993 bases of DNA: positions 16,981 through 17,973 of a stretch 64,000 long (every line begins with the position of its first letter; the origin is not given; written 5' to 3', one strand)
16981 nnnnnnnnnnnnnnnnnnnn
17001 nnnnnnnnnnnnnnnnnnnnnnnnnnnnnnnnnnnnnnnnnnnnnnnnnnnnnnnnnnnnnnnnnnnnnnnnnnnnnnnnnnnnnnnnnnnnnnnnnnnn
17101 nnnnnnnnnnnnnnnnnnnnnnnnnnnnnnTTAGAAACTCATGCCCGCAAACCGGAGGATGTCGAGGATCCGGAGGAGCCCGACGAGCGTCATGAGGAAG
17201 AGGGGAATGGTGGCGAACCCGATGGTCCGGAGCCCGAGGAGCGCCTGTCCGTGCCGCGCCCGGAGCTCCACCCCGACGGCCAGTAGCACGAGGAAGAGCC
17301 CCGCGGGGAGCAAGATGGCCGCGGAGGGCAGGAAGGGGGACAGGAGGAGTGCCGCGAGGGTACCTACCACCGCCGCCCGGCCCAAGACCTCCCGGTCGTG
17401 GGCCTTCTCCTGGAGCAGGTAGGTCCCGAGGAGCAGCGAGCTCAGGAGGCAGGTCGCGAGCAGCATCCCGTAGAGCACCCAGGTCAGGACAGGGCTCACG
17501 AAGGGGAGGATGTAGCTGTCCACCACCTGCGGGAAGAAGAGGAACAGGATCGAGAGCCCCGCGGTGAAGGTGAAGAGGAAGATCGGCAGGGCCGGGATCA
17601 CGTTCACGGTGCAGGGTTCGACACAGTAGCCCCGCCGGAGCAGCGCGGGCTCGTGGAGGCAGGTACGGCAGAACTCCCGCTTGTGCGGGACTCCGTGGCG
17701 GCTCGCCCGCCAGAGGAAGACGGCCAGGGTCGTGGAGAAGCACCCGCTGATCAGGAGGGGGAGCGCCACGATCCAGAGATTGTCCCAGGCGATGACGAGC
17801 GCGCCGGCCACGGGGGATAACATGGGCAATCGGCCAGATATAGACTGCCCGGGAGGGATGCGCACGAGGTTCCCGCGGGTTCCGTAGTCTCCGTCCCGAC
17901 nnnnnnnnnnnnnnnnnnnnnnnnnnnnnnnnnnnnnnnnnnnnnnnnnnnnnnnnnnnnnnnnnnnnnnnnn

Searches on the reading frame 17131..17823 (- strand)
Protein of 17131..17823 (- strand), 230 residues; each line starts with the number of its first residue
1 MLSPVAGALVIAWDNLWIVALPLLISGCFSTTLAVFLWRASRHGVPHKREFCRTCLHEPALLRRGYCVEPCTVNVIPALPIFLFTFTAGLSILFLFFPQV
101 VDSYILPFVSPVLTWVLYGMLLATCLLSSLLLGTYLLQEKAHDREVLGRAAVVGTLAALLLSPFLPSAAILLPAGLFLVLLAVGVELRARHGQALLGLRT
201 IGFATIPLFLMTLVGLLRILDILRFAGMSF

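Call 28: find_homologous_proteins(query=window:17131-17820:-, max_evalue=1)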
Query window:17131-17820:- (229 aa): 3 proteins with E <= 1 among 7536 candidates.
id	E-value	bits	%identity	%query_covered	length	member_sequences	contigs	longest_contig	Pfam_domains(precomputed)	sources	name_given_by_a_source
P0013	6.5e-138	476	99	99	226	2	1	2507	-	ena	-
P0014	9.6e-80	286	61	98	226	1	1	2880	-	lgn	-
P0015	2.5e-77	278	58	88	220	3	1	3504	-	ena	-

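Call 52: search_protein_families(library=pfam, alignment_id=A4, max_evalue=10)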
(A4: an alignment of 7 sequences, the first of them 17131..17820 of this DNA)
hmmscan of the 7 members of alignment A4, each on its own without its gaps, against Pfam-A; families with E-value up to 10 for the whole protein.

A. member 1, window:17131-17820:- (229 aa): 0 families

B. families by the number of members that match (of 7 scanned): 6 families
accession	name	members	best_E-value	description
PF12442.13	DUF3681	1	0.014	Protein of unknown function (DUF3681)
PF15345.11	TMEM51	1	0.064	Transmembrane protein 51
PF10531.15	SLBB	1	0.46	SLBB domain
PF10332.14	DUF2418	1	0.52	Protein of unknown function (DUF2418)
PF06305.16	LapA_dom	1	6.6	Lipopolysaccharide assembly protein A domain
PF12698.13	ABC2_membrane_3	1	7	ABC-2 family transporter protein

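Call 53: search_solved_structures(query=A4, max_evalue=10)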
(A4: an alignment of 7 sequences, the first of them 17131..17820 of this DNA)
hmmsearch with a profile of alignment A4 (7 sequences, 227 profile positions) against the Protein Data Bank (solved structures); distinct sequences matched with E-value up to 10: 1.
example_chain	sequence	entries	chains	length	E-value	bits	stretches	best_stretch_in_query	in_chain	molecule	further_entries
9kc5_K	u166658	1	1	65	0.27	14.2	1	119-168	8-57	PSI-K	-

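Call 86: find_related_loci(query=A6, collection=metagenome_contigs, flank=7000)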
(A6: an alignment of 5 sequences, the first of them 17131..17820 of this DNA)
Query A6 (229 aa) in metagenome_contigs; peptide patterns used: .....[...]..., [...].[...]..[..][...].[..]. (x = any residue, [..] = any of these).
150 stretches matched a pattern; 1 encode a relative of the query (tblastn E <= 1e-3); 1 distinct loci.
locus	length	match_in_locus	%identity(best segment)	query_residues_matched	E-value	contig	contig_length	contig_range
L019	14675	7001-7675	56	2-226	1e-84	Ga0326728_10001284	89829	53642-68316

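Call 95: search_protein_families(library=phrogs, proteins=[window:17131-17823:-], max_evalue=0.1)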
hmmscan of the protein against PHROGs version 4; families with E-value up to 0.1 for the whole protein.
window:17131-17823:- (230 aa): 0 families
